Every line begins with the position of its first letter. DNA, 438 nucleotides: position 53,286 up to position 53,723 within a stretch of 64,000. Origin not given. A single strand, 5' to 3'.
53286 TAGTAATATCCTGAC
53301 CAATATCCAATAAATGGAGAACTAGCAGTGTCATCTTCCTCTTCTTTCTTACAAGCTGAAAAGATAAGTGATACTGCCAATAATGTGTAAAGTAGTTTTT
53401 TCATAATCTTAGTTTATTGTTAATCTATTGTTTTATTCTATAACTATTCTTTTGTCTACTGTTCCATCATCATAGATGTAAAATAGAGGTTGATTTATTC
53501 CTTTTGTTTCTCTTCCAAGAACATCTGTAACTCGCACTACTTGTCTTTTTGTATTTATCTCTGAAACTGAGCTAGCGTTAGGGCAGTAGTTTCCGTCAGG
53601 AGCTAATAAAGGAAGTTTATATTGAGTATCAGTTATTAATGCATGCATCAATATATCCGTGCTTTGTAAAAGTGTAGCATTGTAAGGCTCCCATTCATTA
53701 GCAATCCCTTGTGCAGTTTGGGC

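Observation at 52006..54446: Secreted-protein operon sharing a short C-terminal tail cassette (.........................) on otherwise unrelated proteins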

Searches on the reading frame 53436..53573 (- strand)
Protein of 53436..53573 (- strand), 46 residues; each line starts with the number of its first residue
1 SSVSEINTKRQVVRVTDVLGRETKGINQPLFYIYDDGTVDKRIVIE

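Call 5: search_protein_families(library=pfam, proteins=[window:53436-53573:-], max_evalue=1)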
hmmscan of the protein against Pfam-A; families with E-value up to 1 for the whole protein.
seq(46 aa): 0 families

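Call 6: search_protein_families(library=ncbifam, proteins=[window:53436-53573:-], max_evalue=1)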
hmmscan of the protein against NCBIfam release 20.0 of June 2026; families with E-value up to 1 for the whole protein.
seq(46 aa): 0 families

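Call 10: find_homologous_proteins(query=window:53436-53573:-, max_evalue=0.01)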
Query seq(46 aa) (46 aa): 28 proteins with E <= 0.01 among 28 candidates.
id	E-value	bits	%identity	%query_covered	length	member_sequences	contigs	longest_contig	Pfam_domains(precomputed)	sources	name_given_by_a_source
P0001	1.1e-17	79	89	100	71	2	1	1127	-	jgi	jgi:hypothetical protein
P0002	6.3e-14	67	70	100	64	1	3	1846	-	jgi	jgi:hypothetical protein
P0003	8.8e-13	64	70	100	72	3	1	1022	-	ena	-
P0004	1.7e-12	63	67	100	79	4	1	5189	-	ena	-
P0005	3.0e-11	59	70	100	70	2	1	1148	-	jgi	-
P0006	3.4e-11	59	67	98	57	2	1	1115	-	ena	-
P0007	5.6e-11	58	66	100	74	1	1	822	-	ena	-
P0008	7.1e-11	58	60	100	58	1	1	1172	-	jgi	-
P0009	1.7e-10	57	71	91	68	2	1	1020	-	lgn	-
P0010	1.8e-10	57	67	96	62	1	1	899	-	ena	-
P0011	2.7e-10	56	64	96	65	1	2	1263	-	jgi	jgi:hypothetical protein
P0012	8.4e-10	55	64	100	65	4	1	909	-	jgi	jgi:hypothetical protein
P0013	3.5e-9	53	83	65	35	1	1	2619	-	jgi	-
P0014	6.2e-9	52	60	100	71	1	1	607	-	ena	-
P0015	6.2e-9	52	70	85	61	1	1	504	-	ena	-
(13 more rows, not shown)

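Call 14: find_related_loci(query=A1, collection=genome_contigs, flank=4000)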
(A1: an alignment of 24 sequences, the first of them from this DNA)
Query A1 (46 aa) in genome_contigs; peptide patterns used: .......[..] (x = any residue, [..] = any of these).
380 stretches matched a pattern; 346 encode a relative of the query (tblastn E <= 1e-3); the best 80 are kept; 79 distinct loci.
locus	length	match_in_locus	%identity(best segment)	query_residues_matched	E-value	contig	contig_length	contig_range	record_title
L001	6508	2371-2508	80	1-46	4e-23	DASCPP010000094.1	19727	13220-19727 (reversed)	MAG TPA_asm: Flavobacteriales bacterium isolate Fu_MAG_49 c_000001110022, whole genome shotgun sequence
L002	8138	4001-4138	70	1-46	1e-18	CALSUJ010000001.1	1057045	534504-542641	MAG: uncultured Flavobacteriales bacterium isolate Z_MB123_1 genome assembly, contig: contig_9872_Z_MB123, whole genome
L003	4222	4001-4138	67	1-46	3e-18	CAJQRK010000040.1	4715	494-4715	MAG: uncultured Flavobacteriales bacterium isolate RIS_SAG_09 genome assembly, contig: c_000000000704, whole genome shot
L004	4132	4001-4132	68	1-44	4e-18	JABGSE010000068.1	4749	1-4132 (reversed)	MAG: Flavobacteriales bacterium isolate SI034_bin10 k141_1714250, whole genome shotgun sequence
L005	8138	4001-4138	63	1-46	9e-18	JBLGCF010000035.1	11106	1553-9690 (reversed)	MAG: Thalassomonas sp. isolate 3300055174_48 Ga0535679_0003830, whole genome shotgun sequence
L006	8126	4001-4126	69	5-46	1e-17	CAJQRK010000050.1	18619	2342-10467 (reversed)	MAG: uncultured Flavobacteriales bacterium isolate RIS_SAG_09 genome assembly, contig: c_000000000677, whole genome shot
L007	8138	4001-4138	63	1-46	2e-17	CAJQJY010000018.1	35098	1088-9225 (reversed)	MAG: uncultured Flavobacteriales bacterium isolate 0.2_20180511_Bin_162_sub_1 genome assembly, contig: c_000000001358, w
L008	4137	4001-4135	67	1-45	1e-17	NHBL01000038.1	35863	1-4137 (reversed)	MAG: bacterium TMED6 isolate TMED6 47218, whole genome shotgun sequence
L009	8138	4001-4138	61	1-46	2e-17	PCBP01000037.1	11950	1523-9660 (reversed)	MAG: Flavobacteriales bacterium isolate NP1160 MHASMcontig_24698, whole genome shotgun sequence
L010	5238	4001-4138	65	1-46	2e-17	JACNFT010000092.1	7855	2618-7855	MAG: Cryomorphaceae bacterium isolate NIOZ-UU109 NIOZ-UU_NODE_11599_length_7855_cov_8.71282, whole genome shotgun sequen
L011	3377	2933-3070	61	1-46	4e-17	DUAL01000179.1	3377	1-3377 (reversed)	MAG TPA_asm: Flavobacteriales bacterium isolate UWMA-0274 NODE_35656_length_3377_cov_0.086638, whole genome shotgun sequ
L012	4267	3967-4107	66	1-46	4e-17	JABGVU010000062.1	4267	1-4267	MAG: Flavobacteriales bacterium isolate SI034_bin35 k141_2428661, whole genome shotgun sequence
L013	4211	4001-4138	61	1-46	7e-17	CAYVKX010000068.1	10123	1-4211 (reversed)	MAG TPA_asm: uncultured Weeksellaceae bacterium isolate binchicken_co147_332 genome assembly, contig: NODE_19715_length_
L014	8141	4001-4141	64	1-46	7e-17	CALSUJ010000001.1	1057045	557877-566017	MAG: uncultured Flavobacteriales bacterium isolate Z_MB123_1 genome assembly, contig: contig_9872_Z_MB123, whole genome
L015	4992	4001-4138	63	1-46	1e-16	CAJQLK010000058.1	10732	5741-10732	MAG: uncultured Flavobacteriales bacterium isolate 0.2_20180522_Bin_27_sub_1 genome assembly, contig: c_000000008839, wh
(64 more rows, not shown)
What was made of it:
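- A scan of 185,579 species genomes gave 346 tblastn-confirmed places, all in uncultured marine Flavobacteriales or Bacteroidota MAGs apart from one labelled Thalassomonas, and several per genome (call 14).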

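Call 31: search_solved_structures(query=A1, max_evalue=10, show_alignments=3)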
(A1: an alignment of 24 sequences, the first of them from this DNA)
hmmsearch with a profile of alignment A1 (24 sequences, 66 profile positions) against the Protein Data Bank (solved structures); distinct sequences matched with E-value up to 10: 2.
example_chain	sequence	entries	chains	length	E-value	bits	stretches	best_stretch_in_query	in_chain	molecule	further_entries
6z3e_A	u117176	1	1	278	0.84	12.9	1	18-45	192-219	GTPase IMAP family member 5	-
6z1p_AC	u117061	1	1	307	2.1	11.6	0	15-48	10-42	39-S ribosomal protein L47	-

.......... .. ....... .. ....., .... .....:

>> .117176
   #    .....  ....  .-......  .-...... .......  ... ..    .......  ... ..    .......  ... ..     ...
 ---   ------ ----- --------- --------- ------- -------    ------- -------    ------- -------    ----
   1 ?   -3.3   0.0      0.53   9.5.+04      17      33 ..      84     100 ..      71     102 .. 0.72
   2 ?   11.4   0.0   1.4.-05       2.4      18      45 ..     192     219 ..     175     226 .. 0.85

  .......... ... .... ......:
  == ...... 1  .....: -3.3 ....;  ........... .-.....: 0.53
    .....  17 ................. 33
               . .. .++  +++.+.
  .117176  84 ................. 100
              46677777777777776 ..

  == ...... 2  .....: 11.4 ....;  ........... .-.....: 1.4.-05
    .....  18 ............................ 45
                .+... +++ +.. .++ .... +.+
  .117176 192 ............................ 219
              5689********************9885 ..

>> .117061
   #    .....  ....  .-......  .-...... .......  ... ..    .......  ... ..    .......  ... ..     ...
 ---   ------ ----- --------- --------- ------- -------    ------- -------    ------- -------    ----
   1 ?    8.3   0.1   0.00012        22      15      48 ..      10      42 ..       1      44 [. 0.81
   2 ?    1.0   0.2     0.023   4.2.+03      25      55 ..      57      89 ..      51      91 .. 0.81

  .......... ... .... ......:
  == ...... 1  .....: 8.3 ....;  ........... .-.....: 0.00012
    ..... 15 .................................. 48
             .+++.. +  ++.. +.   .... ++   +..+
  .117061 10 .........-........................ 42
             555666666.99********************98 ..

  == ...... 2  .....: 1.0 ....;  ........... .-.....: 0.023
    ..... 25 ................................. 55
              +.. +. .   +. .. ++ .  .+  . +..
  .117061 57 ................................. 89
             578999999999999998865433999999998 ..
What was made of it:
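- A PDB profile search finds nothing (call 31).
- Tried and rejected: A PDB sequence-profile search found nothing relevant (call 31).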

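Call 36: predict_structure(alignment_id=A1)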
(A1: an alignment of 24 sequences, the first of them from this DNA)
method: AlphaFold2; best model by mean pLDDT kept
length: 46 residues; sequences in the alignment: 24
mean_pLDDT: 79.1   pTM: 0.55
mean pLDDT of the five models: 79.1, 78.7, 77.8, 68.0, 65.5
residues with pLDDT >= 90: 18; 70-90: 18; 50-70: 5; < 50: 5
segments of 3 or more residues with pLDDT < 50: 1-5
pLDDT, mean of each block of 10 residues (from residue 1): 54 90 80 93 79
secondary structure, 60 per line:
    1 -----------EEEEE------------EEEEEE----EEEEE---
elements in order: E12-16 E29-34 E39-43
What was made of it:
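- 53436..53570 (-): g1 short CTD-like tail, 45 aa: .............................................. The predicted cleavage motif is NAS|SVSE. Three predicted strands are VVRVT, LFYIYD and DKRIV. AF2 on the tail alone gives pLDDT 79 with strands at residues 12-16, 29-34 and 39-43 (call 36).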

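Call 40: search_protein_representatives(alignment_id=A1)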
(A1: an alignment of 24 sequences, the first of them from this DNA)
Query: 24 sequences, 66 profile positions. Proteins with E-value up to 0.001 (for the whole library): 3854; up to 1e-10: 1616; up to 1e-30: 0. The best 150 are listed.
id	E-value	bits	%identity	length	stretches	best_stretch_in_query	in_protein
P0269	4.8e-26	106.6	-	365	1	6-66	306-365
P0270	1.5e-25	105.0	-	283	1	4-66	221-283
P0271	7.0e-25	102.8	-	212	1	4-66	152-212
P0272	8.3e-25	102.6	-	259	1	6-66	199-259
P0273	1.3e-24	101.9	-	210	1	9-66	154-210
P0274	1.5e-24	101.8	-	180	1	6-66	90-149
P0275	1.5e-24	101.8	-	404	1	4-66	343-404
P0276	2.1e-24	101.3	-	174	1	5-66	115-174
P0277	2.3e-24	101.2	-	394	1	4-66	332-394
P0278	3.0e-24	100.8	-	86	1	3-66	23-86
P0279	3.2e-24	100.7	-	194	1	4-66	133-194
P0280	3.9e-24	100.4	-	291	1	7-66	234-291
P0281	4.5e-24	100.3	-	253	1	4-66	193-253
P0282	6.9e-24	99.7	-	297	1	6-66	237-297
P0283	7.6e-24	99.5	-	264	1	4-66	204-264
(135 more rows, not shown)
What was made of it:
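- On T9SS type A CTD (TIGR04183 / PF18962): Calls 40 (149 of the top 150 matches end at or within two residues of the C-terminus), 77 (signal peptides) and 18 (PorU and PorV in the window).
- In 149 of the top 150, the match ends at or within two residues of the last residue (call 40). It always ends the protein (call 40). The element is always in frame at an ORF end, across 3,854 protein clusters (call 40).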

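Call 52: fold_search(model_id=the predicted structure, library=pdb)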
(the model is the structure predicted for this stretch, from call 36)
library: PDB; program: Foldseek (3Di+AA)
matches with E <= 10: 707; with E <= 0.001: 0
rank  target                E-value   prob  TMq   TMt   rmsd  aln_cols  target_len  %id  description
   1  9gdo_D                8.7e-01  0.41  0.44  0.02   6.3        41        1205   22  Cryo-EM structure of Vibrio cholerae RNA polymerase holoenzyme bound to an ompU promoter DNA fragment (released 2025-12-17)
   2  8wv3_G                1.1e+00  0.13  0.29  0.10   7.4        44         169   11  NUDIX hydrolase from Bacillus methanolicus (released 2024-10-30)
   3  7p5h_A                1.2e+00  0.66  0.53  0.06   3.8        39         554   20  TmHydABC- D2 map (released 2022-09-14)
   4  1ltr_E                1.2e+00  0.63  0.47  0.23   3.5        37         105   11  CRYSTAL STRUCTURE OF THE B SUBUNIT OF HUMAN HEAT-LABILE ENTEROTOXIN FROM E. COLI CARRYING A PEPTIDE WITH ANTI-HSV ACTI (released 1999-02-09)
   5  8jvs                  1.2e+00  0.20  0.32  0.30   4.4        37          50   16  Crystal structure of the chimeric protein tkoL2_v1 (released 2024-07-03)
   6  1ltr_F                1.3e+00  0.60  0.47  0.22   3.5        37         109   11  CRYSTAL STRUCTURE OF THE B SUBUNIT OF HUMAN HEAT-LABILE ENTEROTOXIN FROM E. COLI CARRYING A PEPTIDE WITH ANTI-HSV ACTI (released 1999-02-09)
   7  6yj4_S                1.4e+00  0.28  0.36  0.22   3.7        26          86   27  Structure of Yarrowia lipolytica complex I at 2.7 A (released 2020-08-12)
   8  6x89_A2               1.4e+00  0.23  0.35  0.19   3.7        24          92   29  Vigna radiata mitochondrial complex I* (released 2020-09-02)
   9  5tum_B                1.5e+00  0.54  0.45  0.07   2.9        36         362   14  Crystal structure of tetracycline destructase Tet(56) (released 2017-05-10)
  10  1ltr_D                1.5e+00  0.57  0.47  0.22   3.5        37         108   11  CRYSTAL STRUCTURE OF THE B SUBUNIT OF HUMAN HEAT-LABILE ENTEROTOXIN FROM E. COLI CARRYING A PEPTIDE WITH ANTI-HSV ACTI (released 1999-02-09)
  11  8e73_A2               1.5e+00  0.23  0.33  0.18   3.9        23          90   30  Vigna radiata supercomplex I+III2 (full bridge) (released 2023-01-11)
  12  2o2l_G                1.6e+00  0.54  0.46  0.23   3.4        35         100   11  Crystal structure of human heat-labile enterotoxin in complex with a blood group A antigen analog (released 2007-08-14)
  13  9baz_C                1.6e+00  0.51  0.49  0.38   4.7        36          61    3  CryoEM structure of DIM2-HP1 complex (released 2024-07-24)
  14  1npb_A                1.6e+00  0.18  0.33  0.15   4.3        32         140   19  Crystal structure of the fosfomycin resistance protein from transposon Tn2921 (released 2004-03-02)
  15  6bz5_A                1.8e+00  0.60  0.42  0.05   2.2        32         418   19  Structure and mechanism of salicylate hydroxylase from Pseudomonas putida G7 (released 2018-12-26)
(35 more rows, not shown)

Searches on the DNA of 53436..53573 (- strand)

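Call 51: search_rna_families(sources=[L079, L070, L067, L030, L012], threshold=evalue, max_evalue=0.1)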
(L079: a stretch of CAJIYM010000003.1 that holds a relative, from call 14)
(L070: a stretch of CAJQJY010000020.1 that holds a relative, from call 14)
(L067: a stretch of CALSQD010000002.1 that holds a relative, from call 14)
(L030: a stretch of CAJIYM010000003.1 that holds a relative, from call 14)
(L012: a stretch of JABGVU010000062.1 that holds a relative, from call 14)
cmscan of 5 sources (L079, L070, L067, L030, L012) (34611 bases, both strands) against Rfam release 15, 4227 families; matches with E-value up to 0.1: 19.
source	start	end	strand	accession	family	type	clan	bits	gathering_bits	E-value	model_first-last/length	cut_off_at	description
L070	5132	5186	+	RF02427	SpF10_sRNA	Gene; sRNA;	-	33.3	60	0.0067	1-57/57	no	Streptococcus sRNA SpF10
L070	1005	1102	+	RF00512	Leu_leader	Cis-reg; leader;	-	31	50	0.011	1-148/148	no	Leucine operon leader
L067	2625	2722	+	RF00512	Leu_leader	Cis-reg; leader;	-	31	50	0.011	1-148/148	no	Leucine operon leader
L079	2890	2986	+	RF00512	Leu_leader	Cis-reg; leader;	-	30.4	50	0.015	1-148/148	no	Leucine operon leader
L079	2955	3007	-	RF00512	Leu_leader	Cis-reg; leader;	-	30.1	50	0.018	1-148/148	no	Leucine operon leader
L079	5242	5341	+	RF00512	Leu_leader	Cis-reg; leader;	-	30.1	50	0.018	1-148/148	no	Leucine operon leader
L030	3336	3388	+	RF00512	Leu_leader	Cis-reg; leader;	-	29.9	50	0.02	1-148/148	no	Leucine operon leader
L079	4106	4158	+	RF00512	Leu_leader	Cis-reg; leader;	-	29.5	50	0.025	1-148/148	no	Leucine operon leader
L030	3333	3387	+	RF02427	SpF10_sRNA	Gene; sRNA;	-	28.9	60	0.097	1-57/57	no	Streptococcus sRNA SpF10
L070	5082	5187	+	RF00512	Leu_leader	Cis-reg; leader;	-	28.6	50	0.044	1-148/148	no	Leucine operon leader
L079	1826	1878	+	RF00512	Leu_leader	Cis-reg; leader;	-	28.5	50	0.048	1-148/148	no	Leucine operon leader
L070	2463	2562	+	RF00512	Leu_leader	Cis-reg; leader;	-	28.3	50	0.053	1-148/148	no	Leucine operon leader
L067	4083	4182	+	RF00512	Leu_leader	Cis-reg; leader;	-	28.3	50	0.053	1-148/148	no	Leucine operon leader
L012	4043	4142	+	RF00512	Leu_leader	Cis-reg; leader;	-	28.3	50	0.054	1-148/148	no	Leucine operon leader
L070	5141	5226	-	RF02621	BSnc120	Gene; sRNA;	-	28.1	114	0.014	1-88/88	no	Brucella sRNA 120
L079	1847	1899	-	RF00512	Leu_leader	Cis-reg; leader;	-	27.9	50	0.067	1-148/148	no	Leucine operon leader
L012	4111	4163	-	RF00512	Leu_leader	Cis-reg; leader;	-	27.9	50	0.067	1-148/148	no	Leucine operon leader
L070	5156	5208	-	RF00512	Leu_leader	Cis-reg; leader;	-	27.8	50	0.071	1-148/148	no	Leucine operon leader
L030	3357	3409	-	RF00512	Leu_leader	Cis-reg; leader;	-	27.6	50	0.079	1-148/148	no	Leucine operon leader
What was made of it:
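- Tried and rejected: Rfam finds only sub-threshold matches (E >= 0.007, all below gathering score), mostly to the Leu_leader model over the terminator hairpins (call 51).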
